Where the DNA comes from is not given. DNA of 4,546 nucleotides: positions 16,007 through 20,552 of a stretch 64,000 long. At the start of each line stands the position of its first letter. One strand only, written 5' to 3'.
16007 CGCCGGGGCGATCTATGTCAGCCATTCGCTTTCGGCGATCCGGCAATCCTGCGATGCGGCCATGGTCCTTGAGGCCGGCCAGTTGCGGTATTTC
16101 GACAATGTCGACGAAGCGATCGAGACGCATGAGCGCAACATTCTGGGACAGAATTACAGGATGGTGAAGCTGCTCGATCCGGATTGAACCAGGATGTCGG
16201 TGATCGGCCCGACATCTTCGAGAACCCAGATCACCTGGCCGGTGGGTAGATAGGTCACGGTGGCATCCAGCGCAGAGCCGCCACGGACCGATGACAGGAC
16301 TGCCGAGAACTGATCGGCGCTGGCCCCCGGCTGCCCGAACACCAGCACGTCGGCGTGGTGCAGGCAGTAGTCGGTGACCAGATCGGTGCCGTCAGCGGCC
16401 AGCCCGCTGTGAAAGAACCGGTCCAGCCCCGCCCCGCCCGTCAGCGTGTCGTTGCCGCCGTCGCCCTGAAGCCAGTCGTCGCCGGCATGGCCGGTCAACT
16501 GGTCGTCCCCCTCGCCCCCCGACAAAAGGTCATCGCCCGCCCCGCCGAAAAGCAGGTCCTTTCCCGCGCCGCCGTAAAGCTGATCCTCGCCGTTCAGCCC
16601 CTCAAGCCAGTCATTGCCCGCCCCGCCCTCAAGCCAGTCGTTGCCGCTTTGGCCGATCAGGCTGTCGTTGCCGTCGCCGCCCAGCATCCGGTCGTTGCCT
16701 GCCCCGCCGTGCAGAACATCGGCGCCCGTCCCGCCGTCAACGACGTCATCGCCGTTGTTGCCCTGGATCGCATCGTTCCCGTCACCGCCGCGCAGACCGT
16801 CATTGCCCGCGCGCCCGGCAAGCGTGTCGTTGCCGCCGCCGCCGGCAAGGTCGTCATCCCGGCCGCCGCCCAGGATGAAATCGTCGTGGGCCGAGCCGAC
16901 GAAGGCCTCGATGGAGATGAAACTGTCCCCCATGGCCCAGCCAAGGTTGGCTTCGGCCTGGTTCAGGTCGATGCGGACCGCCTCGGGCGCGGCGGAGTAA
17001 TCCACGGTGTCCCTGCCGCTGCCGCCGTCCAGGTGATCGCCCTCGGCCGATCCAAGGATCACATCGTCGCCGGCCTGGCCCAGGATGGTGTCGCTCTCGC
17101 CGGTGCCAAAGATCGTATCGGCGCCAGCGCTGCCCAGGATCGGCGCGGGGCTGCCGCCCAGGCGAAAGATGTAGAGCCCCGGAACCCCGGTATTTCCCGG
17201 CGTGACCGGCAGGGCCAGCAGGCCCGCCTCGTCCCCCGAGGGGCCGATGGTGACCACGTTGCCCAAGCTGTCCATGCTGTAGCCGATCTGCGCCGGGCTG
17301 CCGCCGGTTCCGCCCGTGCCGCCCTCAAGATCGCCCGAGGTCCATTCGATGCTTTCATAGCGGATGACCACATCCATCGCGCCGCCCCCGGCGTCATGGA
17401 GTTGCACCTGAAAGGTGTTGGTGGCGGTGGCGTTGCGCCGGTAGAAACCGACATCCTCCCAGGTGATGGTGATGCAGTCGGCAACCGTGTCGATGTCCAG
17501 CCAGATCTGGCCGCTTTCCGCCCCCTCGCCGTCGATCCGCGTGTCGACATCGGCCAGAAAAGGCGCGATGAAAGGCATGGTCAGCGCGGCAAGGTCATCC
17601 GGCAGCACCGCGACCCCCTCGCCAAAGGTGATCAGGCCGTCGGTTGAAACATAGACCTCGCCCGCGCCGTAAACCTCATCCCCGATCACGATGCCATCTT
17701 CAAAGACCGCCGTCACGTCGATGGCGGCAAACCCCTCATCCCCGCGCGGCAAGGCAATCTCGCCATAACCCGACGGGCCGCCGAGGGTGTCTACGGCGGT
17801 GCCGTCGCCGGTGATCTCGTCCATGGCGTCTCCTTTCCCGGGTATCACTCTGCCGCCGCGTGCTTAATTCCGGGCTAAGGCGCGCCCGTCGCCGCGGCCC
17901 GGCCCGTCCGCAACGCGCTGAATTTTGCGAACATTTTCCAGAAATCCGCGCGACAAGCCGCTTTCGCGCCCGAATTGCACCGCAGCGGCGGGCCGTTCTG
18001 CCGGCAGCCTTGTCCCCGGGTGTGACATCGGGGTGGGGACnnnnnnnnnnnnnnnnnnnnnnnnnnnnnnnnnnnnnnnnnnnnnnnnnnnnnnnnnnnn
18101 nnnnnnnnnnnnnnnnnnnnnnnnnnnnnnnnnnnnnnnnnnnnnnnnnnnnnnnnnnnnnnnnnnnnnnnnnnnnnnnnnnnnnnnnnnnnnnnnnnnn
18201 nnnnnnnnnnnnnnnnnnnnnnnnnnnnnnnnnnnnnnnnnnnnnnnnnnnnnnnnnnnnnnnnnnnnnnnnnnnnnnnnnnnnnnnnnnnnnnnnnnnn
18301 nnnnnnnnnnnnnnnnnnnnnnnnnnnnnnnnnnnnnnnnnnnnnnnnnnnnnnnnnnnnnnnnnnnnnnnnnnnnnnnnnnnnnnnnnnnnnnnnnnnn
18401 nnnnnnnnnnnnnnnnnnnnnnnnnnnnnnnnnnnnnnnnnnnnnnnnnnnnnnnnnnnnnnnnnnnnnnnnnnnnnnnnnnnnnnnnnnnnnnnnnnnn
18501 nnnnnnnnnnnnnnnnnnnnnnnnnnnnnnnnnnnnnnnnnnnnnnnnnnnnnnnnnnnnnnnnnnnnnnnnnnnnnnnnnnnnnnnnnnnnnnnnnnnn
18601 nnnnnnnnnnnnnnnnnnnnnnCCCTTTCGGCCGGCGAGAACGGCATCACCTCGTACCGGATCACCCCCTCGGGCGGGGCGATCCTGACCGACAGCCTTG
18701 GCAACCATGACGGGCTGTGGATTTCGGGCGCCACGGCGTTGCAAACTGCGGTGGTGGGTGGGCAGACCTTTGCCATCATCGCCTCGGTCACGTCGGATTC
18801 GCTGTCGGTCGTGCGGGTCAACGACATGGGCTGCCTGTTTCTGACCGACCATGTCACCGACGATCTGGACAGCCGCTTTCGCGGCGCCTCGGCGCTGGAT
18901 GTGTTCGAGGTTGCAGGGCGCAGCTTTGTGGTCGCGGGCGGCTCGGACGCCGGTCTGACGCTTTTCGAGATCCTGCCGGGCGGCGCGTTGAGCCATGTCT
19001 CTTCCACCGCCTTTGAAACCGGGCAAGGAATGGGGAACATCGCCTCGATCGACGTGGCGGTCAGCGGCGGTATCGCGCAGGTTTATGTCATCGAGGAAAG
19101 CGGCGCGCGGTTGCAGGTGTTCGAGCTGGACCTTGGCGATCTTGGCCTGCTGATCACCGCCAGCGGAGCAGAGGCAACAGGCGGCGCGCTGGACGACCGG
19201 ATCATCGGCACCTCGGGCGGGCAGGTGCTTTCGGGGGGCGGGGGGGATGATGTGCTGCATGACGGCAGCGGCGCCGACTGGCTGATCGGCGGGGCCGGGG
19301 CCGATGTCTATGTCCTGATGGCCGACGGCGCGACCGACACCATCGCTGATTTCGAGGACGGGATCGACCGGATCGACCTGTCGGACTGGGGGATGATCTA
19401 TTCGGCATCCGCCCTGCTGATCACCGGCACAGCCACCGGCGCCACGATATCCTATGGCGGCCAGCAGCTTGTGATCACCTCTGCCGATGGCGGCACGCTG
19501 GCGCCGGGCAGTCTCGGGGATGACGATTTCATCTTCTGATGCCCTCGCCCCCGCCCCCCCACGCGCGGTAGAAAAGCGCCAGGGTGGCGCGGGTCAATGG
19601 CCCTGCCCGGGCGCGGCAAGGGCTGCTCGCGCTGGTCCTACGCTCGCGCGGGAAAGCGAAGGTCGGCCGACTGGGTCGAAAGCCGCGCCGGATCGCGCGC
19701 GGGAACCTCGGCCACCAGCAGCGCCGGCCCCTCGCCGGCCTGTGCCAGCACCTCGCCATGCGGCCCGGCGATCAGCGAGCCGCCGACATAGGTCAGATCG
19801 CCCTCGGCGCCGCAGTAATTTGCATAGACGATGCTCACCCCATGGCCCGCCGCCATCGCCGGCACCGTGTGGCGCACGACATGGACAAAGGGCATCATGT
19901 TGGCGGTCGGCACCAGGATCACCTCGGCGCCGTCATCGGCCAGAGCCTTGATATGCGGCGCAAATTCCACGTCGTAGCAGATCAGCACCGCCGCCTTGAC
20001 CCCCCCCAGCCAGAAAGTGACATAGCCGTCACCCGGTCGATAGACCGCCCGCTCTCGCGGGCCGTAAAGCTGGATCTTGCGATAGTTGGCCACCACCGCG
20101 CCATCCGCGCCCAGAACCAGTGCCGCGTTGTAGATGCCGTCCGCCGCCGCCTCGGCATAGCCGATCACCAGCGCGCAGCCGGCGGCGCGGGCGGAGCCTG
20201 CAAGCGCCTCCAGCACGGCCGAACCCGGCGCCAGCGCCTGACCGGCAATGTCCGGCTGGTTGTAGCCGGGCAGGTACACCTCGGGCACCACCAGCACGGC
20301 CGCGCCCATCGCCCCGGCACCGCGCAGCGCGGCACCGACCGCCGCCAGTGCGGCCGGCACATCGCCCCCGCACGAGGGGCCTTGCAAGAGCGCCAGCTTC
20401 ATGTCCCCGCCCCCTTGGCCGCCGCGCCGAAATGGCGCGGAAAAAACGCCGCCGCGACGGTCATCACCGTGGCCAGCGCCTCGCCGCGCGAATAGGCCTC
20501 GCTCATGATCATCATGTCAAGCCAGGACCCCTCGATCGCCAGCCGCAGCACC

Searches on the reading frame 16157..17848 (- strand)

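Call 10: search_protein_families(library=pfam, proteins=[window:16157-17848:-], max_evalue=0.001)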
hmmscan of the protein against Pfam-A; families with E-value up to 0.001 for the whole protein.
window:16157-17848:- (564 aa): 2 families
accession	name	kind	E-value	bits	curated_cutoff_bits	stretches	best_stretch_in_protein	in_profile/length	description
PF00353.25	HemolysinCabind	-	3.3e-49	164.8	23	8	408-442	2-36/36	RTX calcium-binding nonapeptide repeat (4 copies)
PF06119.19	NIDO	-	1.8e-21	77.4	25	2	125-231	81-185/186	Nidogen-like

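Call 54: search_protein_families(library=ncbifam, proteins=[window:16157-17848:-], max_evalue=0.01)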
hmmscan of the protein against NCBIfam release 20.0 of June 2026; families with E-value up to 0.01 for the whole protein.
window:16157-17848:- (564 aa): 9 families
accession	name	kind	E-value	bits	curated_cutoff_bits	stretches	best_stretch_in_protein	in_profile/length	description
NF033943.0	RTX_toxin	subfamily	4e-43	147.8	1000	3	299-441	655-798/930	RTX family hemolysin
NF046115.1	Ca_rpt_SMc04171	equivalog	4.8e-33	115.1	625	2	238-398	326-490/574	SMc04171 family calcium-binding repeat protein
NF035945.1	Zn_serralysin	subfamily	3e-26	92.6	500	4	434-483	323-372/462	serralysin family metalloprotease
NF033203.1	entero_EhxA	exception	8e-25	87.2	2000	2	394-482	720-808/997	enterohemolysin EhxA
NF053766.1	ZapA_metallo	exception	2.2e-18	66.5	940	5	354-404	335-385/483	ZapA family metalloprotease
NF050046.1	PueAB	exception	1.1e-14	53.8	670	3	397-442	372-417/616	polyurethane esterase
NF052454.1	BtaGlycanEglC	equivalog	3.7e-10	39.3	700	2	445-497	106-156/459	endo-1,3-1,4-beta-glycanase EglC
NF051884.1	ProteaseSapA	equivalog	0.00035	19.4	1200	1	244-309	322-384/644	protease SapA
NF038329.2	gly_rich_SclB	equivalog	0.0007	18.6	325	1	338-473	200-333/442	LPXTG-anchored collagen-like adhesin Scl2/SclB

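Call 87: search_protein_families(library=phrogs, proteins=[window:16157-17848:-], max_evalue=0.001)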
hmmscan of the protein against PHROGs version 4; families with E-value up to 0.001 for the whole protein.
window:16157-17848:- (564 aa): 1 family
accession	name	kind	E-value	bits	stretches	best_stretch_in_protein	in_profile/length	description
phrog_8745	-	tail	8.7e-05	20.9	1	338-474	1379-1512/1803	tail fiber protein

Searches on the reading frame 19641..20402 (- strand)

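Call 10: search_protein_families(library=pfam, proteins=[window:19641-20402:-], max_evalue=0.001)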
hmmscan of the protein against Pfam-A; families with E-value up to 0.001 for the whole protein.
window:19641-20402:- (254 aa): 1 family
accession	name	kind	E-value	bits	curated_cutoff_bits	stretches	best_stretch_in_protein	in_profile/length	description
PF00795.27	CN_hydrolase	-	1.4e-40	139.7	23.2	1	2-234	1-247/256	Carbon-nitrogen hydrolase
